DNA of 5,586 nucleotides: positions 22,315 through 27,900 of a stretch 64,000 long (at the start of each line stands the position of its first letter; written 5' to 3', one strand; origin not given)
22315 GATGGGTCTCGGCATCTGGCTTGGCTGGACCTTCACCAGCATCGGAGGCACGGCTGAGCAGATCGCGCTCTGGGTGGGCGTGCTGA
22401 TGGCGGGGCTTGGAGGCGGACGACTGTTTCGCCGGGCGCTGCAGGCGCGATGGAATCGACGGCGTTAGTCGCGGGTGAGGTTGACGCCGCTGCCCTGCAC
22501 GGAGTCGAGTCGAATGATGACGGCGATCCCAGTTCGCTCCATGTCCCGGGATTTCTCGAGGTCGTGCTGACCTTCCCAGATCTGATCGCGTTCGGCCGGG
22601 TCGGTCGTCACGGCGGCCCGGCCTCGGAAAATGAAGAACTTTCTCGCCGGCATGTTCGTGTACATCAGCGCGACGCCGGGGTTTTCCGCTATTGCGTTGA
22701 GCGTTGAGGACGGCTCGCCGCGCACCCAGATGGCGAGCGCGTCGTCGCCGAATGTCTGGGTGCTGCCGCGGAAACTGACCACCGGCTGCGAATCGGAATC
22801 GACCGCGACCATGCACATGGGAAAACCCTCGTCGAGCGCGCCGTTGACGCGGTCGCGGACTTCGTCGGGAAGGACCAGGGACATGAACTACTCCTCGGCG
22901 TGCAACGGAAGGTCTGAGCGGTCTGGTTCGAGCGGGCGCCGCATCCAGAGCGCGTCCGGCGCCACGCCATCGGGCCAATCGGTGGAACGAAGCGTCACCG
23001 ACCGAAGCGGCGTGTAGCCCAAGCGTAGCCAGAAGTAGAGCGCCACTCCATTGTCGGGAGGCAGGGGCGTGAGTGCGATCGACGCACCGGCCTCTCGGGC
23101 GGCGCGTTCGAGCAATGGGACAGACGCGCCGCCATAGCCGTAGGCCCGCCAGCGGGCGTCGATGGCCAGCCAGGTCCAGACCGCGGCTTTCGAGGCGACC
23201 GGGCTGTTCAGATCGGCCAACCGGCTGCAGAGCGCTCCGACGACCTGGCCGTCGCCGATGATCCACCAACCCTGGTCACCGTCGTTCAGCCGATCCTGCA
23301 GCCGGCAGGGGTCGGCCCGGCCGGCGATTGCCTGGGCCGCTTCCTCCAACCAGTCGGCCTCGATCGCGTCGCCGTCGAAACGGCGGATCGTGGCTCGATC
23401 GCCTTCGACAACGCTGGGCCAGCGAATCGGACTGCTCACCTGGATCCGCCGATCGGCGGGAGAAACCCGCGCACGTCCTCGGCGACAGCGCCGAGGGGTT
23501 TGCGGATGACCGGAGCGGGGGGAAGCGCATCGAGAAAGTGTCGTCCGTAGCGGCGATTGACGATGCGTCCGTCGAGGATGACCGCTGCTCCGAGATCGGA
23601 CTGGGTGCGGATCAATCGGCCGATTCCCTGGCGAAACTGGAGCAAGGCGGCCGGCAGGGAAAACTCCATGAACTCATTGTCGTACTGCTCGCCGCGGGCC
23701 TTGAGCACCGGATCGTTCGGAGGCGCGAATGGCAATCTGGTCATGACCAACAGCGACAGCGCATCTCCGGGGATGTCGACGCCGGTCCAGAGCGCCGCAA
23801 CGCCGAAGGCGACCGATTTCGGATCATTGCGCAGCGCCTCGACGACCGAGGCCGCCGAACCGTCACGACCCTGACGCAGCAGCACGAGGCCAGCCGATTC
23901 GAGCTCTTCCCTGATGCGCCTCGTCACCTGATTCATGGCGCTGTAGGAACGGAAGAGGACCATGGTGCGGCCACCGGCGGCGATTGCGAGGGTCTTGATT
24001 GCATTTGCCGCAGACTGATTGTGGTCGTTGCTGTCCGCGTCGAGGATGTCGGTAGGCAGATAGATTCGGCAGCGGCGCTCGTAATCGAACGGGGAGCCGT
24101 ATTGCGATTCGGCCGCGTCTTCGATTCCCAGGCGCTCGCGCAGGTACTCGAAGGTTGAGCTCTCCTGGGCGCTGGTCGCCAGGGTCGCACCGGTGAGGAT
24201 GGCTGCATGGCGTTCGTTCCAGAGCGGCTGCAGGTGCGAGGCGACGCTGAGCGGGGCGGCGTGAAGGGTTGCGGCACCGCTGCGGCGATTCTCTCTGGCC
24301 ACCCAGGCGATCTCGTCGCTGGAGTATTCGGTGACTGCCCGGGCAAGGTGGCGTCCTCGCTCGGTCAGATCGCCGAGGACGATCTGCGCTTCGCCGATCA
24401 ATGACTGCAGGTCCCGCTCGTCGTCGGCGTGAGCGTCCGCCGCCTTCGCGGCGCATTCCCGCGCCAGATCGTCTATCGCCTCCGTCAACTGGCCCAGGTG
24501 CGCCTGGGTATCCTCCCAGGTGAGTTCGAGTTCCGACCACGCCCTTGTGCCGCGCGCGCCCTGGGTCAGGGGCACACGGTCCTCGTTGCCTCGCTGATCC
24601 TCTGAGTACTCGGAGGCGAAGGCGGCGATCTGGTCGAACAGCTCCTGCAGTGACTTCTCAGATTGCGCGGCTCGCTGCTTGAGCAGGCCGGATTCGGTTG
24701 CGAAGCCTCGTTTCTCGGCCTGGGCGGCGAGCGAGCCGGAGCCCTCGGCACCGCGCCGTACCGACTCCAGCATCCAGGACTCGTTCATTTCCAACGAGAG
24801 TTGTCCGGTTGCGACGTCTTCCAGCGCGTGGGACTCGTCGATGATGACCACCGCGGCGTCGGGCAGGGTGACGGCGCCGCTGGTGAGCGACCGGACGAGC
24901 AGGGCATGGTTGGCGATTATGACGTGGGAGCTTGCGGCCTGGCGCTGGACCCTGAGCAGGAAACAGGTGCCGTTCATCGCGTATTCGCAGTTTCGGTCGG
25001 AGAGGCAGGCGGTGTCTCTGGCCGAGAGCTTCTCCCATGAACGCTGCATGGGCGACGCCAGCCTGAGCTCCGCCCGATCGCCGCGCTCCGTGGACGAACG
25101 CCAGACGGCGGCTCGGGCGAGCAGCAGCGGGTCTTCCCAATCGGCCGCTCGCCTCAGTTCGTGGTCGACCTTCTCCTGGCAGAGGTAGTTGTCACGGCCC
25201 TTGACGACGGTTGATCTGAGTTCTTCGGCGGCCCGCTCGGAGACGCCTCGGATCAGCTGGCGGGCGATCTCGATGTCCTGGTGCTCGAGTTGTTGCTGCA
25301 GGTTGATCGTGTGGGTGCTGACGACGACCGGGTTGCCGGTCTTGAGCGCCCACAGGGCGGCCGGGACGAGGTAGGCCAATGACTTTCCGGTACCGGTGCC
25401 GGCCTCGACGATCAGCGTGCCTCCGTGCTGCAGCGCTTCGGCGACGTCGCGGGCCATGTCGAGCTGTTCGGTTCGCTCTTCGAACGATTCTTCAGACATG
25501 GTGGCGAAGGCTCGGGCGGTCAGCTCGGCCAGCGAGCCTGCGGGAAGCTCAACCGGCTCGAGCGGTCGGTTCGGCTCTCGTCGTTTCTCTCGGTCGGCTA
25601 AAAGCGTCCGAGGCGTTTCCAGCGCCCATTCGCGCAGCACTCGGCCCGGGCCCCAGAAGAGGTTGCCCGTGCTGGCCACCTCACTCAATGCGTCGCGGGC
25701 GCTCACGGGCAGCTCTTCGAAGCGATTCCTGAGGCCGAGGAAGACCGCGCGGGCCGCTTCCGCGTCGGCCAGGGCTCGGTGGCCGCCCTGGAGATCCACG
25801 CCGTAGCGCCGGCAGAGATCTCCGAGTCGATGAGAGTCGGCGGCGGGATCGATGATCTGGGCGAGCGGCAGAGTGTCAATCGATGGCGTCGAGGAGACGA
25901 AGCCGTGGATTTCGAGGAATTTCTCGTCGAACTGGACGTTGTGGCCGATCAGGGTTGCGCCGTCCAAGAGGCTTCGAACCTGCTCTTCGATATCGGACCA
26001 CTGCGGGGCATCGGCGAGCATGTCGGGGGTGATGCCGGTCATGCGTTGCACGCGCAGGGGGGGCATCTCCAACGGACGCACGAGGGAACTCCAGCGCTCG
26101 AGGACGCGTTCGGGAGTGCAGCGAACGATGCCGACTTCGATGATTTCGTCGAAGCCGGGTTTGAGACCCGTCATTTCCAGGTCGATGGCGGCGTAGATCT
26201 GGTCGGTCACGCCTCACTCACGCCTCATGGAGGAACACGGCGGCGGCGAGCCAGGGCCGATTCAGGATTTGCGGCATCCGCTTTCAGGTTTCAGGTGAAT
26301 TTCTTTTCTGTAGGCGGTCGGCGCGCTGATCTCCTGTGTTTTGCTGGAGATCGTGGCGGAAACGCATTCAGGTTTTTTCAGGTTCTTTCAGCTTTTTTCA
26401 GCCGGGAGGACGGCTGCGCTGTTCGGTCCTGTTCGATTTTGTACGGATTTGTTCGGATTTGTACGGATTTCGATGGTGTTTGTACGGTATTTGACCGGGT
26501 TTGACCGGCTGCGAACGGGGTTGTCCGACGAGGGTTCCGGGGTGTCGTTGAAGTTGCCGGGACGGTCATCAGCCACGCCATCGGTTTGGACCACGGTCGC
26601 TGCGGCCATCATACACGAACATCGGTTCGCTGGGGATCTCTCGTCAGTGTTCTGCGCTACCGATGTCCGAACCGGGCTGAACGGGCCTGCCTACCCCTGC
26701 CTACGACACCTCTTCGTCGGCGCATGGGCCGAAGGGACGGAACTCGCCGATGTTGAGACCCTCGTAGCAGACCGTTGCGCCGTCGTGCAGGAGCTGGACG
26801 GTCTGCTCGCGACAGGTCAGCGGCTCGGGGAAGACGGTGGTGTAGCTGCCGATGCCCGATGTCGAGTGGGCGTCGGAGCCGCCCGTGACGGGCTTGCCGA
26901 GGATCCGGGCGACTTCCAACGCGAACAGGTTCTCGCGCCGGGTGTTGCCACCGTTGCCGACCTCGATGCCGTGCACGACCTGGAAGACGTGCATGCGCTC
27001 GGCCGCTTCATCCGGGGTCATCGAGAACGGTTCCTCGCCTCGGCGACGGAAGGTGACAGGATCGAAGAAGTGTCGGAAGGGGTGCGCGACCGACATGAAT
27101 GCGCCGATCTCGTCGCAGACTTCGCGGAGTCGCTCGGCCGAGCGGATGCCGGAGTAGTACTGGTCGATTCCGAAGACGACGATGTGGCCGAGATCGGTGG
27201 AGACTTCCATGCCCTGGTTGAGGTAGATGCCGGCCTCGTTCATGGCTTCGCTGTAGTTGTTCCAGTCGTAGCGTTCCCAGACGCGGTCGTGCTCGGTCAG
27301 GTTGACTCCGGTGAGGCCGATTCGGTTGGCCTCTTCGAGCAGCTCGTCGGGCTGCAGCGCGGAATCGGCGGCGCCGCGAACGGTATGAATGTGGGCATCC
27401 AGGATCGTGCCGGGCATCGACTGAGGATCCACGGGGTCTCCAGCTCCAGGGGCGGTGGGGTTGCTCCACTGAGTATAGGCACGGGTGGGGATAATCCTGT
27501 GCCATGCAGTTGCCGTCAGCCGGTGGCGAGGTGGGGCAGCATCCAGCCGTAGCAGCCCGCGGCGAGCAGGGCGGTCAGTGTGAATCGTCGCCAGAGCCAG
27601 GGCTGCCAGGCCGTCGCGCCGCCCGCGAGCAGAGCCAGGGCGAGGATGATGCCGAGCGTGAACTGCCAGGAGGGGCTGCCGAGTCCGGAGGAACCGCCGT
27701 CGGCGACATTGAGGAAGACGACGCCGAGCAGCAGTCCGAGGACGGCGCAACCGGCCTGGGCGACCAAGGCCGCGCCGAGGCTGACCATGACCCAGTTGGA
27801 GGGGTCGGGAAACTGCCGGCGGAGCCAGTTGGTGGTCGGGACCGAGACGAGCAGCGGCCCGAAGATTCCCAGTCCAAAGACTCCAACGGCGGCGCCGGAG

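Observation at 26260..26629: Dispersed element family: SOS-box promoter + RTG-ACC-GTC start + 10-bp tandem repeat (two copies in this window)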

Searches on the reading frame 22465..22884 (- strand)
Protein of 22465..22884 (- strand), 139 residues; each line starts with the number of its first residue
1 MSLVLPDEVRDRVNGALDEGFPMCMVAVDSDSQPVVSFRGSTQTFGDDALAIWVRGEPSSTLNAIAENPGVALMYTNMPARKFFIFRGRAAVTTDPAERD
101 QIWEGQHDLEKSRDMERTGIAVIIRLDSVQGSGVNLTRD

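Call 67: search_protein_families(library=pfam, proteins=[window:22465-22884:-])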
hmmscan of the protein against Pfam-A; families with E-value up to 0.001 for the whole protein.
window:22465-22884:- (139 aa): 2 families
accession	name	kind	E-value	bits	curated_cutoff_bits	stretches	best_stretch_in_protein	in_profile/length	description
PF01243.27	PNPOx_N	-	9.2e-07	29.7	28.1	1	18-104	10-94/120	Pyridoxamine 5'-phosphate oxidase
PF16242.11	Pyrid_ox_like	-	0.00021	21.3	28.8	1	21-104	13-96/149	Pyridoxamine 5'-phosphate oxidase like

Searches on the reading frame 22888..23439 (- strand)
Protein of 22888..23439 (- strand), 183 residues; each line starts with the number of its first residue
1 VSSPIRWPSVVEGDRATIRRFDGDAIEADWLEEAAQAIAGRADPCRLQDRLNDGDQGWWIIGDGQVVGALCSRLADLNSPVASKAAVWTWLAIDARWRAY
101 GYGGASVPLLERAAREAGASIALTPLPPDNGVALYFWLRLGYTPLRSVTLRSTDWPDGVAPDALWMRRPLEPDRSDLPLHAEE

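Call 67: search_protein_families(library=pfam, proteins=[window:22888-23439:-])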
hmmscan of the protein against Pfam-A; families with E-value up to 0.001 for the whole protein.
window:22888-23439:- (183 aa): 1 family
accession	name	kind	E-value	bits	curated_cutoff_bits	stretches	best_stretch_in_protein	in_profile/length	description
PF00583.31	Acetyltransf_1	-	1.3e-05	25.9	20.7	1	47-142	24-116/116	Acetyltransferase (GNAT) family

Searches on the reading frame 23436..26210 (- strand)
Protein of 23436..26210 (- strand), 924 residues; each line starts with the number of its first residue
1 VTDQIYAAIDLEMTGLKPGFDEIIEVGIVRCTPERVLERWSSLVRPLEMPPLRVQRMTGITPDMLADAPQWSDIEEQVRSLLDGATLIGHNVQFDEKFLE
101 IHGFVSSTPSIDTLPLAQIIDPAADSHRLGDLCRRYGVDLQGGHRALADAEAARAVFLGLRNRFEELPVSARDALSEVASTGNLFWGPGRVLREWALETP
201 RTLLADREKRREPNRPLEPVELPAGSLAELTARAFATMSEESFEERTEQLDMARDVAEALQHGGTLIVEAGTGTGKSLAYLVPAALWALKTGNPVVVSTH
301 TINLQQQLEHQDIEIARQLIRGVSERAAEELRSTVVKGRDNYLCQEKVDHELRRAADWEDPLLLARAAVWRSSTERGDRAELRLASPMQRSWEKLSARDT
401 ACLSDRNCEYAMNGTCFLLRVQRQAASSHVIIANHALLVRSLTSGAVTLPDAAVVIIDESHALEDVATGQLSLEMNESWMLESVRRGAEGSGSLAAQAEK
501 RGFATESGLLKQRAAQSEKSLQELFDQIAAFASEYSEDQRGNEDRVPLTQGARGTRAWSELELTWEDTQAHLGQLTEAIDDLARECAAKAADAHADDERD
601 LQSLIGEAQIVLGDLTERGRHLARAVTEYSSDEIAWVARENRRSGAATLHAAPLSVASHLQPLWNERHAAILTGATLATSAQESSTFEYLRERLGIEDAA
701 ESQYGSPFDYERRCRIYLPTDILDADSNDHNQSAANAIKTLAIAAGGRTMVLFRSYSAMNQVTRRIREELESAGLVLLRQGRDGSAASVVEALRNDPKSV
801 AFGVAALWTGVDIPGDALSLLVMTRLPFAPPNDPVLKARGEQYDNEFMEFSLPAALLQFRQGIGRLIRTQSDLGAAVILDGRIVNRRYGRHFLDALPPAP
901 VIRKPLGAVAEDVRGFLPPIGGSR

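Call 11: search_protein_families(library=pfam, proteins=[window:23436-26210:-])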
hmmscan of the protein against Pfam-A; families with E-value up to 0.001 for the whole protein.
window:23436-26210:- (924 aa): 4 families
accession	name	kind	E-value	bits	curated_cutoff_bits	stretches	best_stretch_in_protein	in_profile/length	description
PF13307.12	Helicase_C_2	-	2.4e-38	132.3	25.3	1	742-898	5-169/170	Helicase C-terminal domain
PF00929.31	RNase_T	-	4.8e-24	86.2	24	1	8-157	2-164/164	Exonuclease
PF00270.35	DEAD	-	2.7e-09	37.4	26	1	256-314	7-67/167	DEAD/DEAH box helicase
PF06733.21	DEAD_2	-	8e-05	22.8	21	1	411-478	101-170/172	DEAD_2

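Call 12: find_related_loci(query=window:23436-26210:-, collection=genome_contigs, flank=4000)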
Query window:23436-26210:- (924 aa) in genome_contigs; peptide patterns used: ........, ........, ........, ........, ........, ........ (x = any residue, [..] = any of these).
63 stretches matched a pattern; 17 encode a relative of the query (tblastn E <= 1e-3); 17 distinct loci.
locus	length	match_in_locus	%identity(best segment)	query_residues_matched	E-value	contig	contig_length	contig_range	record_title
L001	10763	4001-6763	79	1-921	0e+0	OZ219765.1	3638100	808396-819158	MAG: Dehalococcoidia bacterium isolate 2efd49d1-a845-418d-b650-c606456da4a2 genome assembly, chromosome: 2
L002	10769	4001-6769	78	1-923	0e+0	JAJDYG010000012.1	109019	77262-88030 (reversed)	MAG: Dehalococcoidia bacterium isolate jk18x34bins.13 k141_493563, whole genome shotgun sequence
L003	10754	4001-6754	74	3-918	0e+0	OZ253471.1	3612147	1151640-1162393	MAG: Dehalococcoidia bacterium isolate 41ac3497-52d9-4345-8c76-2a61940320b0 genome assembly, chromosome: 1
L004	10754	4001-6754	73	3-918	0e+0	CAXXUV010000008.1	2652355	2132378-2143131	MAG: Dehalococcoidia bacterium isolate 53e0c16e-ff2d-4f84-9f2e-96c73ee24ba6 genome assembly, contig: contig_8, whole gen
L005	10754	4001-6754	73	3-918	0e+0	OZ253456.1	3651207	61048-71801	MAG: Dehalococcoidia bacterium isolate 4ae44683-8927-4024-8904-3ea2ed4a1db5 genome assembly, chromosome: 1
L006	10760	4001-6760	71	1-918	0e+0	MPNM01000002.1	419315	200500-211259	MAG: Chloroflexi bacterium bin125 NODE_13_length_419315_cov_22.6809_ID_25, whole genome shotgun sequence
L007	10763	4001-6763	71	1-919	0e+0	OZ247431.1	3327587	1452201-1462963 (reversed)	MAG: Dehalococcoidia bacterium isolate c15901d5-d28f-4d5c-bcfc-8c60e7bd0c97 genome assembly, chromosome: 1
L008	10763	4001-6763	70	1-919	0e+0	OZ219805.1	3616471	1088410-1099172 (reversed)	MAG: Dehalococcoidia bacterium isolate c58c6e01-4a6e-4794-97be-e35f15c585e3 genome assembly, chromosome: 3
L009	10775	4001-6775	69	1-923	0e+0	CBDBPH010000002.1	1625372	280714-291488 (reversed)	MAG: Dehalococcoidia bacterium isolate 745030fc-1ee1-449d-a068-ea6b321db757 genome assembly, contig: contig_2, whole gen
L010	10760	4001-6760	69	1-918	0e+0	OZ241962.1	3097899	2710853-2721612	MAG: Dehalococcoidia bacterium isolate 3270897d-fe61-4464-a15a-05fd473d2b13 genome assembly, chromosome: 1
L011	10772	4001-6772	67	1-922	0e+0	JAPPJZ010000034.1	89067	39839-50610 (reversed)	MAG: Chloroflexota bacterium isolate RHO2_bin_60 NODE_432_length_89067_cov_12.275345, whole genome shotgun sequence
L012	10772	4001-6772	67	1-922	0e+0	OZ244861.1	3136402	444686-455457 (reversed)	MAG: Dehalococcoidia bacterium isolate c89b5861-ddb0-43db-8093-953e815e1e37 genome assembly, chromosome: 1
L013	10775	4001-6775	66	2-919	0e+0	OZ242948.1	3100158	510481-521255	MAG: Dehalococcoidia bacterium isolate a0c66c6a-f5ff-452f-b709-ec8565f303fe genome assembly, chromosome: 1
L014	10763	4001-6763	70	3-921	0e+0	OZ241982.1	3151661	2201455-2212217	MAG: Dehalococcoidia bacterium isolate a2993f7c-5a6d-48af-91e8-092aec37f8f7 genome assembly, chromosome: 1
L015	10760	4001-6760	70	1-918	0e+0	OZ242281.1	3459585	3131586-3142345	MAG: Dehalococcoidia bacterium isolate 5b41c312-3693-4c79-a24d-842b6111755b genome assembly, chromosome: 1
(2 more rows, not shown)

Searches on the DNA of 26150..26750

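Call 68: search_rna_families(source=window, start=26150, end=26750, threshold=evalue, max_evalue=5)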
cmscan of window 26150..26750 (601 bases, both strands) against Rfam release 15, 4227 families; matches with E-value up to 5: 1.
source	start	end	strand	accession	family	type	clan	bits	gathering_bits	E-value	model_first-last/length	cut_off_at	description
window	26271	26369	+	RF02716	sno_ncR3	Gene; snRNA; snoRNA; CD-box;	-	14.4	88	3.7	1-75/75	no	Small nucleolar RNA ncR3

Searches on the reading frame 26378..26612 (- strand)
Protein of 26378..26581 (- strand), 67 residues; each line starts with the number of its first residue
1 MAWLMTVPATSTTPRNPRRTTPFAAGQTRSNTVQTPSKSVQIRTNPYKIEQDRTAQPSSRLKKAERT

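Call 11: search_protein_families(library=pfam, proteins=[window:26378-26581:-, window:26388-26612:-])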
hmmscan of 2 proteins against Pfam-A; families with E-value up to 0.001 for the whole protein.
window:26378-26581:- (67 aa): 0 families

window:26388-26612:- (74 aa): 0 families

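Call 70: search_protein_families(library=ncbifam, max_evalue=1, proteins=[window:26381-26569:-])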
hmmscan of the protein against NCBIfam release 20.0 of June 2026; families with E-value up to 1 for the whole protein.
seq(63 aa): 0 families

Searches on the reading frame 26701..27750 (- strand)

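Call 11: search_protein_families(library=pfam, proteins=[window:26701-27750:-])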
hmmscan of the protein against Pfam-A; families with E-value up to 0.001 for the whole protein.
window:26701-27750:- (349 aa): 2 families
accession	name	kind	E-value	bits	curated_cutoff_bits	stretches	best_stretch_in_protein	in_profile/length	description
PF13263.12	PHP_C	-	5.5e-12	45.5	21.3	1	272-325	2-55/56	PHP-associated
PF02811.25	PHP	-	8.2e-08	33.2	26.4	1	118-186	1-66/164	PHP domain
